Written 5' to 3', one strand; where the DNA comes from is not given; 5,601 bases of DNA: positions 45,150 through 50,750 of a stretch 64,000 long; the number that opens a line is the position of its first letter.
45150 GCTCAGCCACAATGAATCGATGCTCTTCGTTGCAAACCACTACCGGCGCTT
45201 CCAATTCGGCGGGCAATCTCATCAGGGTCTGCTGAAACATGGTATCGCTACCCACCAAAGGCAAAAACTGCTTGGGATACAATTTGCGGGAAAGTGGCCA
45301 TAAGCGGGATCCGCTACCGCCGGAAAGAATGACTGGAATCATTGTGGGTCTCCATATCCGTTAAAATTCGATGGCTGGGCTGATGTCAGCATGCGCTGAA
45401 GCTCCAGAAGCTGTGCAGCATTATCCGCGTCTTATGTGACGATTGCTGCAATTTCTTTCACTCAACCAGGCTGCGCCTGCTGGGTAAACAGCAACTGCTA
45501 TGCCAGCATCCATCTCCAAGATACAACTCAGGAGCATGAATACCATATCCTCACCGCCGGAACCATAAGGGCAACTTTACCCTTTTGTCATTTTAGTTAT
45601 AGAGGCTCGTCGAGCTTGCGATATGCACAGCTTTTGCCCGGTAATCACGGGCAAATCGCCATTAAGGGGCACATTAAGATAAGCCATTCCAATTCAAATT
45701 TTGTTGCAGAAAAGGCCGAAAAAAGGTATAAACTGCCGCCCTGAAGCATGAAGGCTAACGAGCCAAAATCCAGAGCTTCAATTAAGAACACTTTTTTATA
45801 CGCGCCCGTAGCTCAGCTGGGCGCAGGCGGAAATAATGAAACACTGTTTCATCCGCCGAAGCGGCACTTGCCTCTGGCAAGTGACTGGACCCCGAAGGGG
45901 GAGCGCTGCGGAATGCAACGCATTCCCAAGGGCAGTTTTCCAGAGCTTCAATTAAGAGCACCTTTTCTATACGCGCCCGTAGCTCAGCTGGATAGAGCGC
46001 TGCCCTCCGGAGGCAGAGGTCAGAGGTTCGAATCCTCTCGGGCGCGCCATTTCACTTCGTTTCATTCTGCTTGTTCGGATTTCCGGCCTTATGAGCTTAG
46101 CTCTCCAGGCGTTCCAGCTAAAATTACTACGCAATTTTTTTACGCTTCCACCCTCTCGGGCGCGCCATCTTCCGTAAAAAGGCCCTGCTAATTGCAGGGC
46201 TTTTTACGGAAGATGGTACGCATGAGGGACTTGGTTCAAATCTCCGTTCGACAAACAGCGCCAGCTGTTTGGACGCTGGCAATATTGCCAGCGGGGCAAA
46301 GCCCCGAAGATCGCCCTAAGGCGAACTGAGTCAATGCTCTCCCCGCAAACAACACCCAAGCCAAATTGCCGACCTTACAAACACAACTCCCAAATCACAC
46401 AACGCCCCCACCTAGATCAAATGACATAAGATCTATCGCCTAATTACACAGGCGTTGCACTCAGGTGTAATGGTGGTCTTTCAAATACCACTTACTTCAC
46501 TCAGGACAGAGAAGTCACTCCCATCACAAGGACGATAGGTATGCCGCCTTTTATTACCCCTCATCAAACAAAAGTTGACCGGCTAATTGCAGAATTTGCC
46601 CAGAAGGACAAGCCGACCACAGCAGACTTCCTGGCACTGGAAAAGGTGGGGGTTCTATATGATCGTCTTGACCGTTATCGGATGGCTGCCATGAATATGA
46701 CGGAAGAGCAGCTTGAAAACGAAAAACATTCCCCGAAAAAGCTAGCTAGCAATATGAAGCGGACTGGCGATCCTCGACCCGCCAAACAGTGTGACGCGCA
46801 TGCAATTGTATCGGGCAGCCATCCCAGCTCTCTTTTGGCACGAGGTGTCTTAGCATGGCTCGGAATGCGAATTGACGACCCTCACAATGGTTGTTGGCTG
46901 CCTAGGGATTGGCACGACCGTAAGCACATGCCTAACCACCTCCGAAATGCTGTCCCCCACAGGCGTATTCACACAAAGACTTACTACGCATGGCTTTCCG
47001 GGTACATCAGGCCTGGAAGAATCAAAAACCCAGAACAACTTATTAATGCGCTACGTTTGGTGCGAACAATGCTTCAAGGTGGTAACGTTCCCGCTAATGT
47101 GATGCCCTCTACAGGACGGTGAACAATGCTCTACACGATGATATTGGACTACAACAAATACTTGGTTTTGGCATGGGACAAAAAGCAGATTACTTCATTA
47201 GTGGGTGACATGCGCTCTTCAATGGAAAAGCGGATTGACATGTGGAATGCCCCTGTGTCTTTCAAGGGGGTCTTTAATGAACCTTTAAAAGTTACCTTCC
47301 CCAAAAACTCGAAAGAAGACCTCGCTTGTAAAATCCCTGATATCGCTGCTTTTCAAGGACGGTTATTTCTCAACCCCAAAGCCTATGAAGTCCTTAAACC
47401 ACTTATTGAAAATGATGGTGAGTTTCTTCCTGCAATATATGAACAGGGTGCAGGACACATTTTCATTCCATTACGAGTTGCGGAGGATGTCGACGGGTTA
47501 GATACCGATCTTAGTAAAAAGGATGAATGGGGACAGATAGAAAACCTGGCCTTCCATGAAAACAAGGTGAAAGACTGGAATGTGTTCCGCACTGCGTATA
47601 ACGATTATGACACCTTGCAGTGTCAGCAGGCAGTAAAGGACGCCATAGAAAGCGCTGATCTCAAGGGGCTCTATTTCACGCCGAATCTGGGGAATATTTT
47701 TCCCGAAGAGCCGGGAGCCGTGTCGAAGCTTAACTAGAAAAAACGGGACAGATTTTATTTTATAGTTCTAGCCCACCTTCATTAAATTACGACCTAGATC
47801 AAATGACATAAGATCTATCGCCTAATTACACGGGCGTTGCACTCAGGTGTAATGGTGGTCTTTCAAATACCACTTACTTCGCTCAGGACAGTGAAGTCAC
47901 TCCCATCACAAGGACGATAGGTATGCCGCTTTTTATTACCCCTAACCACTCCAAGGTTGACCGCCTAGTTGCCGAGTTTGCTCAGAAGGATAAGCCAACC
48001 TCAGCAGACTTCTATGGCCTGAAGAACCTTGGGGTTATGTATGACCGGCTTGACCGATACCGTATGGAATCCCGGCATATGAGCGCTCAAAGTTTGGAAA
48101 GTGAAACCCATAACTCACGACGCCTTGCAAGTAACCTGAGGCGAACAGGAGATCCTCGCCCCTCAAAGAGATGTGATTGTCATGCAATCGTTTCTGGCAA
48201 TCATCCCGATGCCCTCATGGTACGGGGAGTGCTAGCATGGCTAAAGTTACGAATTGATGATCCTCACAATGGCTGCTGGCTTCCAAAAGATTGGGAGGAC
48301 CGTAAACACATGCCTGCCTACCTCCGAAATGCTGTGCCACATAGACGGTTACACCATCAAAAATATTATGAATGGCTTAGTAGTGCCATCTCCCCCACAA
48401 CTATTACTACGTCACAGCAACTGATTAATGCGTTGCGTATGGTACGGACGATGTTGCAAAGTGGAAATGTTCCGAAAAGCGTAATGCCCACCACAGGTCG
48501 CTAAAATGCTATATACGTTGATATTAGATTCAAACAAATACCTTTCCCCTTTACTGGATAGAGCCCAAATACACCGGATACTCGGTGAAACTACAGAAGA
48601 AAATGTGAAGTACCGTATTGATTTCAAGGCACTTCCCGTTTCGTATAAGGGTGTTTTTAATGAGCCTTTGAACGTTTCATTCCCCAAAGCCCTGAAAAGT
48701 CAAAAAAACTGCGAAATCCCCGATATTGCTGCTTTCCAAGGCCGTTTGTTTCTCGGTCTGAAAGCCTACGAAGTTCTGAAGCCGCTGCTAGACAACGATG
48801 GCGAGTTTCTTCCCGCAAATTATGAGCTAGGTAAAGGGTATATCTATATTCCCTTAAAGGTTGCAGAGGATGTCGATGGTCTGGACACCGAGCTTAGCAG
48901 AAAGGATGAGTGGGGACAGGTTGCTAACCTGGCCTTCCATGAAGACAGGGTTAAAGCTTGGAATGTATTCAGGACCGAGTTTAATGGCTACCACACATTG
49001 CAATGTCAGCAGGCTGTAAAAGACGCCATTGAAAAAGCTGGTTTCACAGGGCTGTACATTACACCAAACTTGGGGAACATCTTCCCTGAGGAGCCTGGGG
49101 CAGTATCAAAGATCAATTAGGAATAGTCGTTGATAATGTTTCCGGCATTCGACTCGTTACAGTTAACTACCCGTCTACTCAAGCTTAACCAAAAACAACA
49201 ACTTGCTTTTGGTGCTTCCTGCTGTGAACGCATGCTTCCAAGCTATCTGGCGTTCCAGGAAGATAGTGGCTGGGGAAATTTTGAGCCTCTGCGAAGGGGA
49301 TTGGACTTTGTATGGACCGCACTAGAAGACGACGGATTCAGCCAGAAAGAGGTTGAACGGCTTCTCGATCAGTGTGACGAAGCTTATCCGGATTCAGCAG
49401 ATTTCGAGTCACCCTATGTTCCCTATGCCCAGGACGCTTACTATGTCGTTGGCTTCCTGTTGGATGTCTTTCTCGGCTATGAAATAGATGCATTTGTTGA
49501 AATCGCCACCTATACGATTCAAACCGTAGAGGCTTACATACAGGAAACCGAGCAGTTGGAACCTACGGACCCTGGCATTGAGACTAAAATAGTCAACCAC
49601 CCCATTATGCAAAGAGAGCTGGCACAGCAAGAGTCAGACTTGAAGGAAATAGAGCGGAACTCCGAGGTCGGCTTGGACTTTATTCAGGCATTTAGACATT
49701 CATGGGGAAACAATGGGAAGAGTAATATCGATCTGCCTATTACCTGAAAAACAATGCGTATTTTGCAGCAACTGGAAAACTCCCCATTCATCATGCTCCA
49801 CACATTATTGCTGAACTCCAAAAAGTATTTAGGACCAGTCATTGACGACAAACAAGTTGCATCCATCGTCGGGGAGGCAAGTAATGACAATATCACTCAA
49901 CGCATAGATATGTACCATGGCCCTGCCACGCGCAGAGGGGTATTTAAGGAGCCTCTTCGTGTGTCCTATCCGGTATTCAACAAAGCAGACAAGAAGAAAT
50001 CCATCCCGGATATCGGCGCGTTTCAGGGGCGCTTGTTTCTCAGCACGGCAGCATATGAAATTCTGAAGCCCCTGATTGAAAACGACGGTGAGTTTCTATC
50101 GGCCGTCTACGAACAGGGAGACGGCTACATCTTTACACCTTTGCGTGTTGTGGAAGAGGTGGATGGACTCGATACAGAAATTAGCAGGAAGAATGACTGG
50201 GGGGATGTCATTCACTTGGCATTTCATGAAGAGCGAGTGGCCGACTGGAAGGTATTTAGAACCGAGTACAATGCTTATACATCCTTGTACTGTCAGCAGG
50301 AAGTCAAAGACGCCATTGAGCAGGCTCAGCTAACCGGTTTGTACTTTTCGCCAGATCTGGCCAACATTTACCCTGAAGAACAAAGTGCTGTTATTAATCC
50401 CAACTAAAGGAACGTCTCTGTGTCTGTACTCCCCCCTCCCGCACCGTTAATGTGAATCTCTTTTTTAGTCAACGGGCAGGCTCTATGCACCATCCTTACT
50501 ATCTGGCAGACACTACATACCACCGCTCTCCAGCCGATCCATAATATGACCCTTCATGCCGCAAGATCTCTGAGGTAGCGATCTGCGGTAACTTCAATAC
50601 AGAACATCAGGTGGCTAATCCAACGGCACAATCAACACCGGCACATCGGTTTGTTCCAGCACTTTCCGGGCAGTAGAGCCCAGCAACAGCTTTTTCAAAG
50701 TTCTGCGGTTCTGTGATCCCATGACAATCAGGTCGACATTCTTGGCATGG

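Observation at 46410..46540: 131-nt leader nearly identical upstream of both toxin-like genes while the coding regions have diverged sharply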

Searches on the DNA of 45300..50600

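Call 6: search_rna_families(source=window, start=45300, end=50600, threshold=evalue, max_evalue=10)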
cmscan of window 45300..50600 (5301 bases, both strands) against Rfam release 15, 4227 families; matches with E-value up to 10: 7.
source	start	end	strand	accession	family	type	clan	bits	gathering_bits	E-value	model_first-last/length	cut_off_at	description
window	45973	46046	+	RF00005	tRNA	Gene; tRNA;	CL00001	69.3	29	4.1e-14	1-71/71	no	tRNA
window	46011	46144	-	RF02194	HPnc0260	Gene; antisense;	-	47.4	59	0.0024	1-156/156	no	Bacterial antisense RNA HPnc0260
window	46242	46342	+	RF02902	AaHKsRNA22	Gene; sRNA;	-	31.1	39.8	0.0059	1-101/101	no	Aggregatibacter sRNA 22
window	45874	45909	+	RF01346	CRISPR-DR36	Gene; CRISPR;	-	19.8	38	0.67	1-36/36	no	CRISPR RNA direct repeat element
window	45492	45564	-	RF00046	snoR30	Gene; snRNA; snoRNA; CD-box;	CL00073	19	60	2.1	1-96/96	no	Small nucleolar RNA R30/Z108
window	46258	46314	+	RF02848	RefB11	Gene; sRNA;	-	18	54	3.2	57-114/167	no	Enterococcus sRNA B11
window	48396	48464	+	RF02476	GlsR7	Gene; snRNA; snoRNA; CD-box;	-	16.2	75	6.6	1-59/59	no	Small nucleolar RNA GlsR7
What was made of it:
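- On Structured cis-regulatory RNA (riboswitch or leader): No Rfam hit inside either leader, even at E up to 10 (call 6).
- There is no Rfam match in the leader (call 6).
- Tried and rejected: Rfam scan of 45300-50600 at E up to 10: nothing in the leader (call 6).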
